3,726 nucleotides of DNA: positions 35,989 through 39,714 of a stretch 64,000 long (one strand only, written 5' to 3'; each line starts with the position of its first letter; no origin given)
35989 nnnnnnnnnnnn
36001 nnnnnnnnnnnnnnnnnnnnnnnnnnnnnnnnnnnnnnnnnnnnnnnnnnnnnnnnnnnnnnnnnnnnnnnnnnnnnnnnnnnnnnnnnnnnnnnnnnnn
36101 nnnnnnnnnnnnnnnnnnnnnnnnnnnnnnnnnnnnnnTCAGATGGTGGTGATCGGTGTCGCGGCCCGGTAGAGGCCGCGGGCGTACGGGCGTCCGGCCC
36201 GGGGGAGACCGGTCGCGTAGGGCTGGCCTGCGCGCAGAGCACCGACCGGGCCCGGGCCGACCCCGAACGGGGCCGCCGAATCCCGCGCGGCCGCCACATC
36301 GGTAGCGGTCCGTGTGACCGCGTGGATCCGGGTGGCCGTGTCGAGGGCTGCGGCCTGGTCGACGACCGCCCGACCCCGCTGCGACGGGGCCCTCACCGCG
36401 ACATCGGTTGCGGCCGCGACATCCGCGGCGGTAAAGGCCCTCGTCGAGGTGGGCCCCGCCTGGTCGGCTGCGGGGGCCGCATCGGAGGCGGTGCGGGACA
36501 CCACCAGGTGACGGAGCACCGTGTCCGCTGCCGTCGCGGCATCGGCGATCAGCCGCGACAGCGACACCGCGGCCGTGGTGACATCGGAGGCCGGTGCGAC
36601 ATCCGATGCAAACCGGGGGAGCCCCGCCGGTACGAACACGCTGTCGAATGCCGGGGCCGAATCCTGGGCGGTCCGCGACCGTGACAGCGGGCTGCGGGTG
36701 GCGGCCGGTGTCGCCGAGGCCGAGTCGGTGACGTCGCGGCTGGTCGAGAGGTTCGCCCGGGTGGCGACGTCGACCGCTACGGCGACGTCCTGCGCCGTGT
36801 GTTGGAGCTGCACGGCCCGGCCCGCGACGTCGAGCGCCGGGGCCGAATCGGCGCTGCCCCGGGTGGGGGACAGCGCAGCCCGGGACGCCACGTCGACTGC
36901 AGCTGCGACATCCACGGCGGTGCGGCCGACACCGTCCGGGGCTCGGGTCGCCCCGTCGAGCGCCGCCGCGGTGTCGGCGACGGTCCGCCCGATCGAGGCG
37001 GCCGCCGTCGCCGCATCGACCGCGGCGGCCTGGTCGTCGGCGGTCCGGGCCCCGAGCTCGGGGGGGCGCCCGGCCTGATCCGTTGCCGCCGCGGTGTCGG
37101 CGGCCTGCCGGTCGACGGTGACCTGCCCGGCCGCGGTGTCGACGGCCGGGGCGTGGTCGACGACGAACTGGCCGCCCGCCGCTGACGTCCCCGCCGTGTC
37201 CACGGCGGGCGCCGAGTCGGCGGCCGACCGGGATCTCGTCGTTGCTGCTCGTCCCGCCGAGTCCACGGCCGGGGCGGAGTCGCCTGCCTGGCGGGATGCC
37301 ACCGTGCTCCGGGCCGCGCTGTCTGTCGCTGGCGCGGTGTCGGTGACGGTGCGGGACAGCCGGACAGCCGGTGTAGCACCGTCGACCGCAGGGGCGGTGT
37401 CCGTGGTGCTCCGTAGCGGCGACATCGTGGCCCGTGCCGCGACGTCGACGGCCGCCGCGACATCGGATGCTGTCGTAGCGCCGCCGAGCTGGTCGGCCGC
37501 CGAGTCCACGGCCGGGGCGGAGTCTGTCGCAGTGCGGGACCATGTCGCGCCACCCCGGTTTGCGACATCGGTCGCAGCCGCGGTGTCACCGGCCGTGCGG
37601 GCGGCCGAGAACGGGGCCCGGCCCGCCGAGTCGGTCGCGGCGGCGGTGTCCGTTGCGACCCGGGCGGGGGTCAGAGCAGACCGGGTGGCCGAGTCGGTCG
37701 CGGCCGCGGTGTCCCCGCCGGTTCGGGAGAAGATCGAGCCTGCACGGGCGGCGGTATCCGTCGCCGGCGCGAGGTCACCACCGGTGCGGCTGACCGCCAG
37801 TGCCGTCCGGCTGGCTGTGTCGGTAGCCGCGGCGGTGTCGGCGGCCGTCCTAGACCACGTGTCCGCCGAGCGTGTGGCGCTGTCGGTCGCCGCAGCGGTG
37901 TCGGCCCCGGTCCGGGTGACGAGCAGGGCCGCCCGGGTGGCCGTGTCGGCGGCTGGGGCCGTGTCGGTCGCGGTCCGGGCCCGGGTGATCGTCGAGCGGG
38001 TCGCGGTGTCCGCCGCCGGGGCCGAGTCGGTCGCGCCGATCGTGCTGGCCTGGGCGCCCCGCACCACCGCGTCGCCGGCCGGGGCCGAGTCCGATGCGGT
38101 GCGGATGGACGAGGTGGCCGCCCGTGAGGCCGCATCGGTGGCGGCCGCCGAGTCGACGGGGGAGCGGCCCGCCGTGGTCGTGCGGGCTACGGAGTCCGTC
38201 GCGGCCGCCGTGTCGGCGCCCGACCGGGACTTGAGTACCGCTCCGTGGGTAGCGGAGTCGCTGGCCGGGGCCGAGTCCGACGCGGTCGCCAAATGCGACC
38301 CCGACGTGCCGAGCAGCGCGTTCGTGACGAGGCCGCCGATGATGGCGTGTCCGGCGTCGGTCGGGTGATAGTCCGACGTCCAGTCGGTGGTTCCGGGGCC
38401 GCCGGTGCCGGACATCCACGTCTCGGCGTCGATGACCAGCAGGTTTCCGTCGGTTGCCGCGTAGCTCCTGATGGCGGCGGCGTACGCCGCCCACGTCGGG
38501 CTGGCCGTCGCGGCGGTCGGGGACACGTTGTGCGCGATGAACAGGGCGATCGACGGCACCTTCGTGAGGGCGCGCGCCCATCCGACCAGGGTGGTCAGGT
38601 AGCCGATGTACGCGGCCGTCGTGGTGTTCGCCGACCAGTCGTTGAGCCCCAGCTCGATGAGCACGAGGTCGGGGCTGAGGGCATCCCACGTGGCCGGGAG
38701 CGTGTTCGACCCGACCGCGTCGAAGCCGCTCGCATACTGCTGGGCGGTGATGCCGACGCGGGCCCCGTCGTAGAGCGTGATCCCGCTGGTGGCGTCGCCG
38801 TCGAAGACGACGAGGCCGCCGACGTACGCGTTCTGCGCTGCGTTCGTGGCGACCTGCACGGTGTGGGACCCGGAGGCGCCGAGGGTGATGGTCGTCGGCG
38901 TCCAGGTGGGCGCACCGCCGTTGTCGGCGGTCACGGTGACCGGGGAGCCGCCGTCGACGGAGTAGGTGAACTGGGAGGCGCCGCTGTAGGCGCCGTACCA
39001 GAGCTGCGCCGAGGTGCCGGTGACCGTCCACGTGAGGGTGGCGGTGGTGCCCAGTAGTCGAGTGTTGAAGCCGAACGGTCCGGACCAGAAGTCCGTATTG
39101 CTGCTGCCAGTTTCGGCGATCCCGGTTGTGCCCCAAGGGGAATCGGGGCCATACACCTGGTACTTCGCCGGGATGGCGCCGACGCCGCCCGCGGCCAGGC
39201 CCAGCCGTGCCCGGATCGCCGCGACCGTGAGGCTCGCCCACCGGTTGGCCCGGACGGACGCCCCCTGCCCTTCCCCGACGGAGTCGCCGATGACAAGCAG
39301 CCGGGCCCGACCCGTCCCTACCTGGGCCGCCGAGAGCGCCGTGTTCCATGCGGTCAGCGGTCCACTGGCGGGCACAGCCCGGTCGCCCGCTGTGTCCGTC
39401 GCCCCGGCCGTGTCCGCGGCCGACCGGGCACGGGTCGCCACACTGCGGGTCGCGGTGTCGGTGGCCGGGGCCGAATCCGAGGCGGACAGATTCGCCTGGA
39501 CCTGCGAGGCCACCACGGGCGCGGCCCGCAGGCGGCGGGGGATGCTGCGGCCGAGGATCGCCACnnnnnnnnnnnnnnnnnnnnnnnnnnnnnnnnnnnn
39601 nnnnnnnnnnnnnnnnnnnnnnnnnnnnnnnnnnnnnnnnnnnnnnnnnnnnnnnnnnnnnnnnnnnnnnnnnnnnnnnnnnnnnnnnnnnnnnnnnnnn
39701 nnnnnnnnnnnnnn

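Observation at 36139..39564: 1141-aa late protein combining an SGNH esterase domain with about 32 tandem 21-residue D-T-A-A-A-T-D repeats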

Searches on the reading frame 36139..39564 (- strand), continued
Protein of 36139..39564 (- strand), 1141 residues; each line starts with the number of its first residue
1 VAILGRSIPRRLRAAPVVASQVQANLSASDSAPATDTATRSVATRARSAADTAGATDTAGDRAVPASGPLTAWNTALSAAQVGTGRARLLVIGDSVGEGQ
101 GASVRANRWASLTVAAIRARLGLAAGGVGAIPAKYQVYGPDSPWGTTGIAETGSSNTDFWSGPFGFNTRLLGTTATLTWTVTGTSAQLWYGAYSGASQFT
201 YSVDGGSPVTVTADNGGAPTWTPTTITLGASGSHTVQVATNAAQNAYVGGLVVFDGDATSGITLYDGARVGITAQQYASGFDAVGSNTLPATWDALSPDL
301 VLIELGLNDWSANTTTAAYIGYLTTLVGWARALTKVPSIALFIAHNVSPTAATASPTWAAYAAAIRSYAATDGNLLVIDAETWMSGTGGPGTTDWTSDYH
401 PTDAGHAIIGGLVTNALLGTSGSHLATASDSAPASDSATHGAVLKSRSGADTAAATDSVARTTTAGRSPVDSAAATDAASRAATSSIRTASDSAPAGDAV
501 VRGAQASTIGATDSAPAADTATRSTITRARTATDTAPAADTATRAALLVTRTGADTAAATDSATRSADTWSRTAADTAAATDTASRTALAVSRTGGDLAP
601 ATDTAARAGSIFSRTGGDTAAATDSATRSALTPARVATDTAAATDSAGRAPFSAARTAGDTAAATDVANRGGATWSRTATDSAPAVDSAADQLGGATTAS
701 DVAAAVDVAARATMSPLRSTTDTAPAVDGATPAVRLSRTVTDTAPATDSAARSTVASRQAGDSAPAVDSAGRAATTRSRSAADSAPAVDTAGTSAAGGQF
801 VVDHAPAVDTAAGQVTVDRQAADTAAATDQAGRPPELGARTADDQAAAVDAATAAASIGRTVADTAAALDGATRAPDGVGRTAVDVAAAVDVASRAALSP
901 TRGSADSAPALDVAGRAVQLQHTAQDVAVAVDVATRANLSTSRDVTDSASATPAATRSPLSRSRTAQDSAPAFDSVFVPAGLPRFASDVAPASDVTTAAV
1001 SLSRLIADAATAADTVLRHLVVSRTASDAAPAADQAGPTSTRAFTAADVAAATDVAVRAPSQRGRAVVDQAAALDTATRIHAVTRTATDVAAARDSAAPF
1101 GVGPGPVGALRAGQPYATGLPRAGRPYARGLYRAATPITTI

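Call 91: list_cluster_members(proteins=[P0020, P0168, P0027])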
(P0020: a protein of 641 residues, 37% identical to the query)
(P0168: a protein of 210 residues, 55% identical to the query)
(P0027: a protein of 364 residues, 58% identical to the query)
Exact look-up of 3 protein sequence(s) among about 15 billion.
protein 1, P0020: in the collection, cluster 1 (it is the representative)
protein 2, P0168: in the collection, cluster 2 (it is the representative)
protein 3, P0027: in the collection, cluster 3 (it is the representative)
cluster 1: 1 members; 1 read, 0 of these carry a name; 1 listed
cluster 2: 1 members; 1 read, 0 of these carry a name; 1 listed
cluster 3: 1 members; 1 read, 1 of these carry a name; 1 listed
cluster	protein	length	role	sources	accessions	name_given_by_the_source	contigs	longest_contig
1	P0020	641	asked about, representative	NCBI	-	-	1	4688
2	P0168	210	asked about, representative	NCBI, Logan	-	-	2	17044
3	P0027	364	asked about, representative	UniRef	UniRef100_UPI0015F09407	SGNH/GDSL hydrolase family protein n=1 Tax=Pseudonocardia pini TaxID=2758030 ...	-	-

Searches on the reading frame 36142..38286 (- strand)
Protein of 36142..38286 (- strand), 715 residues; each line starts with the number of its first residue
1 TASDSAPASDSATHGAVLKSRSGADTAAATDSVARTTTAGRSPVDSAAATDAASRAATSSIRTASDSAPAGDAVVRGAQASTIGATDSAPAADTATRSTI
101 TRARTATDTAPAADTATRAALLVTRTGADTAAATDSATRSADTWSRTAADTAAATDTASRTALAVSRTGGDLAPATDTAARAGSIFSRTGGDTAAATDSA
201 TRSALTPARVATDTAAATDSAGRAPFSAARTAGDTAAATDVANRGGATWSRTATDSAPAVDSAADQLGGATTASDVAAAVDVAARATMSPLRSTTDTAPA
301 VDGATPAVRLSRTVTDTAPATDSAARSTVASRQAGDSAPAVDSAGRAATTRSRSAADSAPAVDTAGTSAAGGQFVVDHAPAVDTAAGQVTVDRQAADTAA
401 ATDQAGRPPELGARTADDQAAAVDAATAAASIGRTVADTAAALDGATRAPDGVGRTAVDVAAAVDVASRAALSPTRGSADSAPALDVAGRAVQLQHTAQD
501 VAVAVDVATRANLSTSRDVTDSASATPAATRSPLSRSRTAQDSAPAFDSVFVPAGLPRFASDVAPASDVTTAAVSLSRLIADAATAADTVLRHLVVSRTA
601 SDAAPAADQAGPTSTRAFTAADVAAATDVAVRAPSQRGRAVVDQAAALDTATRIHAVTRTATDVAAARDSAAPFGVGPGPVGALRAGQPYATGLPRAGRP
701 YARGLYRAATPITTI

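Call 14: search_protein_families(library=pfam, proteins=[window:36142-38286:-], max_evalue=10)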
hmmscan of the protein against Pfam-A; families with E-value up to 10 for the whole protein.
window:36142-38286:- (715 aa): 0 families

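Call 15: search_protein_families(library=ncbifam, proteins=[window:36142-38286:-], max_evalue=1)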
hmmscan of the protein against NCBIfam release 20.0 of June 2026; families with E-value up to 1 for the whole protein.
window:36142-38286:- (715 aa): 0 families

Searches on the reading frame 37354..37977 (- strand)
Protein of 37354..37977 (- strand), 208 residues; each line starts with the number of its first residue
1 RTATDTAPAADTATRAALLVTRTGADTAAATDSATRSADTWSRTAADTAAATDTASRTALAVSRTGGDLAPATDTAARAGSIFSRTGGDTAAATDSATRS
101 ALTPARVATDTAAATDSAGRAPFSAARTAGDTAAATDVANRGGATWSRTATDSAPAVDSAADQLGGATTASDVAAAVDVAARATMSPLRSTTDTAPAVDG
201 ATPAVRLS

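Call 36: predict_structure(alignment_id=A2)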
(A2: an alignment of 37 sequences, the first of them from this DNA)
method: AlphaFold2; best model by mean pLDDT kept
length: 208 residues; sequences in the alignment: 37
mean_pLDDT: 58.5   pTM: 0.52
mean pLDDT of the five models: 58.5, 50.4, 47.7, 41.8, 32.9
residues with pLDDT >= 90: 0; 70-90: 3; 50-70: 187; < 50: 18
segments of 3 or more residues with pLDDT < 50: 100-103, 184-186, 203-208
pLDDT, mean of each block of 10 residues (from residue 1): 66 58 63 59 61 60 56 59 55 59 54 61 55 62 56 64 56 63 53 61 43
secondary structure, 60 per line:
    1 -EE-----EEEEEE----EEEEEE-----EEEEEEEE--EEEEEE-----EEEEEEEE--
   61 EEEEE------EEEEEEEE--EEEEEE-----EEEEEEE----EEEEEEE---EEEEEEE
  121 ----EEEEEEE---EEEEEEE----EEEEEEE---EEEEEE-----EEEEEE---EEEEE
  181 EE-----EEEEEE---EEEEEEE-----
elements in order: E9-14 E19-24 E30-37 E40-45 E51-58 E61-65 E72-79 E82-87 E93-99 E104-110 E114-120 E125-131 E135-141 E146-152 E156-161 E167-172 E176-182 E188-193 E197-203

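Call 40: fold_search(model_id=the predicted structure, library=pdb)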
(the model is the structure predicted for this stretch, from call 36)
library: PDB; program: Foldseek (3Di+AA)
matches with E <= 10: 69; with E <= 0.001: 0
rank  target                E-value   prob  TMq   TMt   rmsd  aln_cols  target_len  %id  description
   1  5uyt_A                6.0e-02  0.03  0.18  0.11  19.2       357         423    6  Crystal structure of ice binding protein from an Antarctic bacterium Flavobacteriaceae (released 2017-10-25)
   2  5uyt_B                2.1e-01  0.03  0.22  0.13  17.4       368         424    7  Crystal structure of ice binding protein from an Antarctic bacterium Flavobacteriaceae (released 2017-10-25)
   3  6n2c_B                3.3e-01  0.04  0.28  0.18  12.2       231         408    7  The Crystal Structure of Caldicellulosiruptor hydrothermalis Tapirin C-terminal domain (released 2018-12-19)
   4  7o9o                  3.9e-01  0.04  0.27  0.20  11.2       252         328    5  Crystal structure of the Awp3b (adhesin-like wall protein 3b) A-domain from Candida glabrata (released 2021-12-15)
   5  3eh0_A                9.0e-01  0.01  0.18  0.14  13.2       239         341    8  Crystal Structure of LpxD from Escherichia coli (released 2009-08-18)
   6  5awg_F                1.2e+00  0.02  0.26  0.18  16.2       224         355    8  Crystal structure of Hg-bound SufB-SufC-SufD complex from Escherichia coli (released 2015-11-11)
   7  5awg_B                1.4e+00  0.01  0.21  0.15  15.2       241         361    8  Crystal structure of Hg-bound SufB-SufC-SufD complex from Escherichia coli (released 2015-11-11)
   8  5awf_E                1.4e+00  0.01  0.21  0.14  17.1       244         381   10  Crystal structure of SufB-SufC-SufD complex from Escherichia coli (released 2015-11-11)
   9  9h78_B                1.6e+00  0.01  0.19  0.15  16.3       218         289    8  [FeS] cluster-loaded SMS complex from M. jannaschii (released 2025-06-04)
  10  1k5c                  2.1e+00  0.01  0.19  0.14  14.8       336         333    8  Endopolygalacturonase I from Stereum purpureum at 0.96 A resolution (released 2002-06-05)
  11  9li0_A                2.1e+00  0.00  0.10  0.10  13.9       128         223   16  Crystal structure of engineered ice-binding protein (M74I and A97V) from Candidatus Cryosericum odellii strain SMC5_16 (released 2025-09-03)
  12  4fce                  2.3e+00  0.01  0.16  0.11  12.7       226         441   12  Crystal structure of Yersinia pestis GlmU in complex with alpha-D-glucosamine 1-phosphate (GP1) (released 2012-07-11)
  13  9fk5_E                2.7e+00  0.01  0.15  0.10  18.5       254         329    6  Zebrafish Betaglycan Orphan Domain (zfBGo) in complex with TGF-B3 and extracellular domains of TGFBRI and TGFBRII (released 2025-03-12)
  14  4wa0                  3.2e+00  0.03  0.37  0.25   8.0       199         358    7  The structure of a possible adhesin C-terminal domain from Caldicellulosiruptor kronotskyensis (released 2015-03-04)
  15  6n2c_A                3.2e+00  0.01  0.25  0.16  12.8       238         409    8  The Crystal Structure of Caldicellulosiruptor hydrothermalis Tapirin C-terminal domain (released 2018-12-19)
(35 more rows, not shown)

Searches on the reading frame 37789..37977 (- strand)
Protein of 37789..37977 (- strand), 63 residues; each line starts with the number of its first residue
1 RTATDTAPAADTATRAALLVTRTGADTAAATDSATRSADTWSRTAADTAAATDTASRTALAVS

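Call 30: search_protein_representatives(alignment_id=A1)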
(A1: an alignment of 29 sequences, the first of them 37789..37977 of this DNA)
Query: 29 sequences, 63 profile positions. Proteins with E-value up to 0.001 (for the whole library): 287; up to 1e-10: 152; up to 1e-30: 50. The best 150 are listed.
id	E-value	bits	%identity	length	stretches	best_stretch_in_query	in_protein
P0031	8.8e-127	429.3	-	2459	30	1-58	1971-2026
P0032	2.9e-110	376.4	-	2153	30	2-59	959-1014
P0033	3.4e-105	360.2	-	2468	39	1-58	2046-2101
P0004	1.8e-96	332.2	-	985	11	1-58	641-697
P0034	1.7e-86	300.3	-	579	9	1-59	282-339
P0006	6.1e-79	276.1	-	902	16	1-61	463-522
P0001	6.1e-79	276.1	-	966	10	1-61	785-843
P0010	4.3e-74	260.5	-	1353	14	1-57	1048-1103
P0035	5.9e-72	253.7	-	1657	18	1-58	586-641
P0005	3.1e-69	245.0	-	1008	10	2-61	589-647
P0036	2.0e-67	239.2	-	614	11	1-60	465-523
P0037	3.0e-67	238.6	-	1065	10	2-58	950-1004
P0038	4.5e-61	218.8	-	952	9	1-57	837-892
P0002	4.1e-57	206.1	-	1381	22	1-55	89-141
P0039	1.1e-56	204.7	-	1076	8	1-60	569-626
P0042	9.7e-51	185.7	-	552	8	1-59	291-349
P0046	2.4e-44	165.3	-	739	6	1-54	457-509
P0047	2.9e-44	165.0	-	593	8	1-60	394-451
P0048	8.6e-43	160.3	-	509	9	1-57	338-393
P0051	2.4e-41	155.6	-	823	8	1-60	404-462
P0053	4.3e-40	151.6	-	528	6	1-61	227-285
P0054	6.9e-40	151.0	-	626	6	3-62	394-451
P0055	3.0e-39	148.9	-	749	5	6-60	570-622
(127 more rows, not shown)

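Call 55: find_related_loci(query=A4, collection=genome_contigs, flank=8000)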
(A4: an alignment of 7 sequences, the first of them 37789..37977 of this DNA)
Query A4 (63 aa) in genome_contigs; peptide patterns used: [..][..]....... (x = any residue, [..] = any of these).
346 stretches matched a pattern, but none encodes a relative of the query by tblastn (E <= 1e-3).

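Call 56: find_related_loci(query=A4, collection=viral_contigs, flank=10000)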
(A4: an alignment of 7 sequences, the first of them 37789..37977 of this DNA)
Query A4 (63 aa) in viral_contigs; peptide patterns used: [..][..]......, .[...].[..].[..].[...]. (x = any residue, [..] = any of these).
460 stretches matched a pattern; 8 encode a relative of the query (tblastn E <= 1e-3); 8 distinct loci.
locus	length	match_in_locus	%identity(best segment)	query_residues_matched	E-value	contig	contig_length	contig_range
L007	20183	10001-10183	49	1-61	6e-11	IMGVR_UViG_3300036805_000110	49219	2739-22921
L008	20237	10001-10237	60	1-60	1e-10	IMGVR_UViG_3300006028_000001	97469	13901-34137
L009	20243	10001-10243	51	1-60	8e-10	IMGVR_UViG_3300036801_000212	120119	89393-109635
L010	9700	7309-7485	51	1-61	2e-9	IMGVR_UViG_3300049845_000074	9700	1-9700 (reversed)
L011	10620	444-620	56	1-60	4e-9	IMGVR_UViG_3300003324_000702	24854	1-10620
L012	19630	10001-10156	57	1-54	8e-9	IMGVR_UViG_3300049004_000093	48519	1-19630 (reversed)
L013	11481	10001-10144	52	1-59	2e-7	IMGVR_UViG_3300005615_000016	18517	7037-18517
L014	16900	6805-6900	63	1-53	1e-5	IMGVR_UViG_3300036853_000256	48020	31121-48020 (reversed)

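Call 89: search_protein_families(library=pfam, proteins=[P0034, P0036, P0042, P0046, P0047, P0048, P0051, P0053, P0054, P0055], max_evalue=0.001)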
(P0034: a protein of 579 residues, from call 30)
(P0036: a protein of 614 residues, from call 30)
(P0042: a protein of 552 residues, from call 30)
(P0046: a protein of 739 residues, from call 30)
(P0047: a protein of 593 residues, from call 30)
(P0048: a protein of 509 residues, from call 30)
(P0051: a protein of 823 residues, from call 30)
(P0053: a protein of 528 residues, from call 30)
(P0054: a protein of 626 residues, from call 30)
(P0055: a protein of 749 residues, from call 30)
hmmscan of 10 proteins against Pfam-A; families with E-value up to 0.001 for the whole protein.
P0034 (579 aa): 1 family
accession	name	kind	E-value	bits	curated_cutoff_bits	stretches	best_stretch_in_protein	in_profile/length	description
PF13385.13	Laminin_G_3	-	7.9e-21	75.2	27.6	1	6-167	2-151/151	Concanavalin A-like lectin/glucanases superfamily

P0036 (614 aa): 0 families

P0042 (552 aa): 0 families

P0046 (739 aa): 0 families

P0047 (593 aa): 0 families

P0048 (509 aa): 0 families

P0051 (823 aa): 2 families
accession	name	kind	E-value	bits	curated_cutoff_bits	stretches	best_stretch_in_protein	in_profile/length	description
PF13385.13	Laminin_G_3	-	1.2e-11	45.4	27.6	1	173-319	5-147/151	Concanavalin A-like lectin/glucanases superfamily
PF10102.14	DUF2341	-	3.9e-05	24.4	23.4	1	57-133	4-70/84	Domain of unknown function (DUF2341)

P0053 (528 aa): 0 families

P0054 (626 aa): 0 families

P0055 (749 aa): 1 family
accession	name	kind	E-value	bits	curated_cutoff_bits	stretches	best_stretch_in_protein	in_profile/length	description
PF13385.13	Laminin_G_3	-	1.4e-19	71.2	27.6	1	276-425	2-150/151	Concanavalin A-like lectin/glucanases superfamily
